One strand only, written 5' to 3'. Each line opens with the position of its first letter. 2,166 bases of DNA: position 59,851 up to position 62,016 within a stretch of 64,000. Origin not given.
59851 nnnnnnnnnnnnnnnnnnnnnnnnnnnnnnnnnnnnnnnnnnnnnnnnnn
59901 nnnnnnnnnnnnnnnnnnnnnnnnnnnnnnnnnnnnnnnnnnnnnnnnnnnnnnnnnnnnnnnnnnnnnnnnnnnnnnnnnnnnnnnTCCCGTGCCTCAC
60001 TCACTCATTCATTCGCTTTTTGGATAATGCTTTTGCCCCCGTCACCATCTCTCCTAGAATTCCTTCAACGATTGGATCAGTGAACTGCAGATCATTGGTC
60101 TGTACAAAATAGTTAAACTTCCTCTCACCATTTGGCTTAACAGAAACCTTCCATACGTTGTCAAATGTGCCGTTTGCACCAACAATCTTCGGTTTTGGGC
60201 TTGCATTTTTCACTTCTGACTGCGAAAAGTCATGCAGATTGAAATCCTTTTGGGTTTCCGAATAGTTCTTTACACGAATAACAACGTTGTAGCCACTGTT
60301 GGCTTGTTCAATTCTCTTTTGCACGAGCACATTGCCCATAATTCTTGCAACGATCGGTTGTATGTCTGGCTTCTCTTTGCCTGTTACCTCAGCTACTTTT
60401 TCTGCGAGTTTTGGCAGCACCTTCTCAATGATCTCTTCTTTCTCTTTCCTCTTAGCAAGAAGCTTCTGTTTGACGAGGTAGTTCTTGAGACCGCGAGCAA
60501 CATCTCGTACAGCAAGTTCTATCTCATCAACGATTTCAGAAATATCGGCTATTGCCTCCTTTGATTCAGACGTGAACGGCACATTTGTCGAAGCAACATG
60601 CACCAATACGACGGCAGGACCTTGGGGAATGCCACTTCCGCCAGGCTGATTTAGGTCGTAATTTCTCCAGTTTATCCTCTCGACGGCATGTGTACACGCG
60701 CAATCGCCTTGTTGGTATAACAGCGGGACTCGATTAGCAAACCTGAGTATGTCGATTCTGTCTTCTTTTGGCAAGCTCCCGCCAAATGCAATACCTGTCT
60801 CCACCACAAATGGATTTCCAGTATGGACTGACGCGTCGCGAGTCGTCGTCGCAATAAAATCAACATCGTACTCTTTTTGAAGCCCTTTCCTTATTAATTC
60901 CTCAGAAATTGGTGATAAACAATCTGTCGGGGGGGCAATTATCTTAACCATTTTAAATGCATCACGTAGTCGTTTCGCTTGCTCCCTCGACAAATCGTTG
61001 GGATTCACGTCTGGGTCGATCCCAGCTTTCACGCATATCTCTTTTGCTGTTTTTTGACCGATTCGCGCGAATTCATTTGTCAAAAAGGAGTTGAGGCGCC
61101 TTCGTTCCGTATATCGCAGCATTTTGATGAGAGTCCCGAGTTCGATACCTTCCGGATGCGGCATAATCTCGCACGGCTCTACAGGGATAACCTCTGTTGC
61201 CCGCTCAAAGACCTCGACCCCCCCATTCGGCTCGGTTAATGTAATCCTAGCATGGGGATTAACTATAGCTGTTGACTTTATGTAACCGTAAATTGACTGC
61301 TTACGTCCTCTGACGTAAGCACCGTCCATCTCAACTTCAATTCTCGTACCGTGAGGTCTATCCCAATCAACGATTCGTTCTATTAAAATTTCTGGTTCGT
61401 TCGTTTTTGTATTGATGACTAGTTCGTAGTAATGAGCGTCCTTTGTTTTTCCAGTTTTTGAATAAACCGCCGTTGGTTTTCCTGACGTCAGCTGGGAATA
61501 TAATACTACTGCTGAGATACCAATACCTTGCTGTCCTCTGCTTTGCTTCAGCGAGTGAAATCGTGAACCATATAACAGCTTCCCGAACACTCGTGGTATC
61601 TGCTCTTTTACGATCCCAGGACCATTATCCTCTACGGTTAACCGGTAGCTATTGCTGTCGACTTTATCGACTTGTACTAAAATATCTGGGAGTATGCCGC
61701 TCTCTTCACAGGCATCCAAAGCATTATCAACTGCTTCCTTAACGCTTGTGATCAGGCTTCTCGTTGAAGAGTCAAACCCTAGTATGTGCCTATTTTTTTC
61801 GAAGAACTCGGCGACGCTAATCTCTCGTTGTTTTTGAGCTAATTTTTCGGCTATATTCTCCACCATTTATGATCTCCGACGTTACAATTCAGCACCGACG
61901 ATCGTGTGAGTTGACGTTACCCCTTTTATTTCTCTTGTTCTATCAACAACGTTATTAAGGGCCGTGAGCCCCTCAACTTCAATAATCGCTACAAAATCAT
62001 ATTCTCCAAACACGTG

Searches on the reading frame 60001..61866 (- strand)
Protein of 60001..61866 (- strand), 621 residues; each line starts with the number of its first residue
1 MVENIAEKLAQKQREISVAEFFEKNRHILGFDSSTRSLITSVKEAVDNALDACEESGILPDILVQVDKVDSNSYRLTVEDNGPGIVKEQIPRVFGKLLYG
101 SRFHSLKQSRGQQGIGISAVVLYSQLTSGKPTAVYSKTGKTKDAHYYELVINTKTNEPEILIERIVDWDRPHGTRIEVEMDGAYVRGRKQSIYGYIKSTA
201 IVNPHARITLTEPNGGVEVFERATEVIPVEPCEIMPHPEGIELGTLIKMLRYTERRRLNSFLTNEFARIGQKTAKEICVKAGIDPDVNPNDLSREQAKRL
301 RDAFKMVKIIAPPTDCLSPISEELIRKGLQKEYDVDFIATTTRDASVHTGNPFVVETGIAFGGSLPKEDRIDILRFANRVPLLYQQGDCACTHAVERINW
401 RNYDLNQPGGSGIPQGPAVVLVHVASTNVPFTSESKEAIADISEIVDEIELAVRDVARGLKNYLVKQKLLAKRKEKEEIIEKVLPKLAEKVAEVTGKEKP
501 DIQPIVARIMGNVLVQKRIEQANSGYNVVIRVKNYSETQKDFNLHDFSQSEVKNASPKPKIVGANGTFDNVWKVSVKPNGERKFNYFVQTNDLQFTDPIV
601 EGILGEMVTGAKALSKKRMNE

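Call 45: search_protein_families(library=ncbifam, proteins=[window:60001-61866:-])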
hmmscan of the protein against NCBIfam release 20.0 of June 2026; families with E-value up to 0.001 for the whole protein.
window:60001-61866:- (621 aa): 11 families
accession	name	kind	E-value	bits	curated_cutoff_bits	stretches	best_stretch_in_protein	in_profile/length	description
NF011439.0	PRK14868.1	equivalog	1.2e-242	807.5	1310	2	3-278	12-283/795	DNA topoisomerase VI subunit B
NF003218.0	PRK04184.1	equivalog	1.1e-225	750.3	274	1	6-539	5-536/539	DNA topoisomerase VI subunit B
TIGR01052.1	top6b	equivalog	4.3e-177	589.4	380.7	1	12-498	3-488/488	DNA topoisomerase VI subunit B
NF011438.0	PRK14867.1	equivalog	9.7e-109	364.6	1143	2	7-277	6-273/659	DNA topoisomerase VI subunit B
TIGR02938.1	nifL_nitrog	equivalog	7e-05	21.5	242.45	1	28-118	381-463/494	nitrogen fixation negative regulator NifL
TIGR02966.1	phoR_proteo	equivalog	7.9e-05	21.8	334.2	1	6-97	199-285/333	phosphate regulon sensor histidine kinase PhoR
NF046044.1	PnpS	equivalog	0.0001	21.5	400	1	8-139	257-380/390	two-component system histidine kinase PnpS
NF053855.1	HisKinPhoRBctds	equivalog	0.00043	18.8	500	1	2-118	442-552/583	two-component system sensor histidine kinase PhoR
TIGR03631.1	uS13_bact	equivalog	0.00063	20.2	130.45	0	268-304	22-58/113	30S ribosomal protein S13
NF008235.0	PRK11006.1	equivalog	0.00082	18.3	390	0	2-118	287-392/431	phosphate regulon sensor histidine kinase PhoR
NF008298.1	PRK11086.1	subfamily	0.00094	17.7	520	0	34-96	420-480/529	DcuS/MalK family sensor histidine kinase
